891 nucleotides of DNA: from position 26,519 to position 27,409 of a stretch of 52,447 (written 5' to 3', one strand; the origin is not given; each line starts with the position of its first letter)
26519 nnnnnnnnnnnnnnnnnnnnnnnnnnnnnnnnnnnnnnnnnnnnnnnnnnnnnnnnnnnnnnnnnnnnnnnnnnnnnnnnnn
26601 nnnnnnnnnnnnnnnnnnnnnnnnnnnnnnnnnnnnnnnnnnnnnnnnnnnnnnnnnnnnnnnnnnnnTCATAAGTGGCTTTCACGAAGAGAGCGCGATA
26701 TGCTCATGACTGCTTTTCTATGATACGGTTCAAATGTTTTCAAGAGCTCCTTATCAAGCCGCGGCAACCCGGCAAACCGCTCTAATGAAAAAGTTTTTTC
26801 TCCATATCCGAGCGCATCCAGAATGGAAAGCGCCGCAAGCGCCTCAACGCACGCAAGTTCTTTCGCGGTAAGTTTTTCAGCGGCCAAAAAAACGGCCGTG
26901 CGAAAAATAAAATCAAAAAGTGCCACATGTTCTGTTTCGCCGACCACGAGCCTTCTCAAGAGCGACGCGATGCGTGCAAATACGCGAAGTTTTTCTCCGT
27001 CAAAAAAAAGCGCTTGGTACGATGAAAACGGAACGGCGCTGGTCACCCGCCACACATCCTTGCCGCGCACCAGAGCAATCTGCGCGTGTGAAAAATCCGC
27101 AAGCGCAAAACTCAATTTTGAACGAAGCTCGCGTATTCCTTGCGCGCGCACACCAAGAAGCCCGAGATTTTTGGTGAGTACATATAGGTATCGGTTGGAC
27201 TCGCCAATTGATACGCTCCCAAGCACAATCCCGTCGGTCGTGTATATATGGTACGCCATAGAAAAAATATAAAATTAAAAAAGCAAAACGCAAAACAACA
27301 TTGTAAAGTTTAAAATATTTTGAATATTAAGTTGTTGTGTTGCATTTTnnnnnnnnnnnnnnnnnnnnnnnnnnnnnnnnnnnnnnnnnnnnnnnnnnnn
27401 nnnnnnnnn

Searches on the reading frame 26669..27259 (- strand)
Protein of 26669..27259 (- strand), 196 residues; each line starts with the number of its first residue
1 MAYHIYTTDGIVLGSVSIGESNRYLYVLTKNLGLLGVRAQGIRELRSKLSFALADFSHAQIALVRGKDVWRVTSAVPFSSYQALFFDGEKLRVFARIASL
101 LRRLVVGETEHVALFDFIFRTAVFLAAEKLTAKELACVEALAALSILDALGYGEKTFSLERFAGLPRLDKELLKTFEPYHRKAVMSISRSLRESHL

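Call 38: search_protein_families(library=pfam, proteins=[window:26669-27259:-], max_evalue=0.001)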
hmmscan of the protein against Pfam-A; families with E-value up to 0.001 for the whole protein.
window:26669-27259:- (196 aa): 1 family
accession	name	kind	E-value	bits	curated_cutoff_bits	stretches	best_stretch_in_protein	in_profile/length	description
PF11967.14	RecO_N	-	1.8e-09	37.9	27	1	5-80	3-79/80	Recombination protein O N terminal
